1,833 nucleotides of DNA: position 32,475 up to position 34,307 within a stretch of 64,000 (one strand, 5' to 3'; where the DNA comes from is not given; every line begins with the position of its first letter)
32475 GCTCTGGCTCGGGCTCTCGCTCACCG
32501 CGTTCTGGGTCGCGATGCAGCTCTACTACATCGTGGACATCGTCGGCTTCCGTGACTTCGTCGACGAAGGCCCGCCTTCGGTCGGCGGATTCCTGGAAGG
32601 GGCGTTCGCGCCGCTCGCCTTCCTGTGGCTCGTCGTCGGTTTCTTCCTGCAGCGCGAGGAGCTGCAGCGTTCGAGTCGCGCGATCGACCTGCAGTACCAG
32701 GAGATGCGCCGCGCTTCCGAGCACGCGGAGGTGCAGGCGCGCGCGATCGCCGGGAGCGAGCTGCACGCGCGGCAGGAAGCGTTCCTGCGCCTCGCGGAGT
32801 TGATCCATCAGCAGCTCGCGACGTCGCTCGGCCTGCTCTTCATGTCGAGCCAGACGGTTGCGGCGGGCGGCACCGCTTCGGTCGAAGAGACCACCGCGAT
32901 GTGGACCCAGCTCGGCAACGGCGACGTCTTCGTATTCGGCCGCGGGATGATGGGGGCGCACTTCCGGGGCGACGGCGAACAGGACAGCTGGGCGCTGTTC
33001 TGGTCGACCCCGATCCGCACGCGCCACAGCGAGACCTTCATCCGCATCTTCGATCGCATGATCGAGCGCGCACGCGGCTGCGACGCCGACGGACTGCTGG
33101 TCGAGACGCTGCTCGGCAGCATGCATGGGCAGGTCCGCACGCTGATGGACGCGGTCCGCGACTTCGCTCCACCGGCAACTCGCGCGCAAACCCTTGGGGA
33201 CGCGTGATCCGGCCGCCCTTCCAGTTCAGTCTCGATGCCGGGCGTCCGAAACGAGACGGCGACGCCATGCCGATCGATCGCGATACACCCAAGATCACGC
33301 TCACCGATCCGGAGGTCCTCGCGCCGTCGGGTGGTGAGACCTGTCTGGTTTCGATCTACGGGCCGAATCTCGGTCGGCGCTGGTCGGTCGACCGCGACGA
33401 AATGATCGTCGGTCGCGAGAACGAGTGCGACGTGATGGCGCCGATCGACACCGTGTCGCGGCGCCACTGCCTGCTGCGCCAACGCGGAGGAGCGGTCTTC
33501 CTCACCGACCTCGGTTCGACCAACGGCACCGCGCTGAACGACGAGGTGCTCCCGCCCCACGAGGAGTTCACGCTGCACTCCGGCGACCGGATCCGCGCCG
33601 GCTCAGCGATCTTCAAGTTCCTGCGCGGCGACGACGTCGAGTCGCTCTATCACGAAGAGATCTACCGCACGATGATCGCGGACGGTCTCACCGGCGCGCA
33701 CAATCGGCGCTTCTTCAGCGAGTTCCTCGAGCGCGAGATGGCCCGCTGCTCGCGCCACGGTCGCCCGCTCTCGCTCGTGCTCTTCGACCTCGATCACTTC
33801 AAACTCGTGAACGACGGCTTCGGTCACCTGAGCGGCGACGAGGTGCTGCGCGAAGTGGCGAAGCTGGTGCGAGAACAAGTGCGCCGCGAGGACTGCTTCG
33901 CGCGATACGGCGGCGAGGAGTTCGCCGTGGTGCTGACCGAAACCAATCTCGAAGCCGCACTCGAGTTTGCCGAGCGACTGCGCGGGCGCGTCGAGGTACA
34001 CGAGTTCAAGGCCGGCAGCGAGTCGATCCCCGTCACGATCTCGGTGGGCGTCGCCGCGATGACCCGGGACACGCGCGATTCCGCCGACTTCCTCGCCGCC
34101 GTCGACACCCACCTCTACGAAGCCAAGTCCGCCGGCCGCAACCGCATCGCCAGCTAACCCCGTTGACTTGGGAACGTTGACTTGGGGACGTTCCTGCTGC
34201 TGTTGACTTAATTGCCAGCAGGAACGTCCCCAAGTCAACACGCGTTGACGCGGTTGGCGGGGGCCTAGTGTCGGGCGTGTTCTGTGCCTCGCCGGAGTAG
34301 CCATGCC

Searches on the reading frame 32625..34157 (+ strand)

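Call 34: search_protein_families(library=pfam, proteins=[window:32625-34157:+], max_evalue=0.00001)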
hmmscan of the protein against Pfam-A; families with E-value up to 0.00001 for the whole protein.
window:32625-34157:+ (510 aa): 3 families
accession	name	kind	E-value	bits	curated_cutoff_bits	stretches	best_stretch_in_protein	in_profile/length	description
PF00990.26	GGDEF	-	4.2e-46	157.1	23.8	1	352-507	3-161/161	Diguanylate cyclase, GGDEF domain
PF00498.31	FHA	-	5.8e-18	65.5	20.7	1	261-326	2-67/67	FHA domain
PF16697.10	Yop-YscD_cpl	-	9.5e-13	48.7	33.2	1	245-333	4-91/94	Inner membrane component of T3SS, cytoplasmic domain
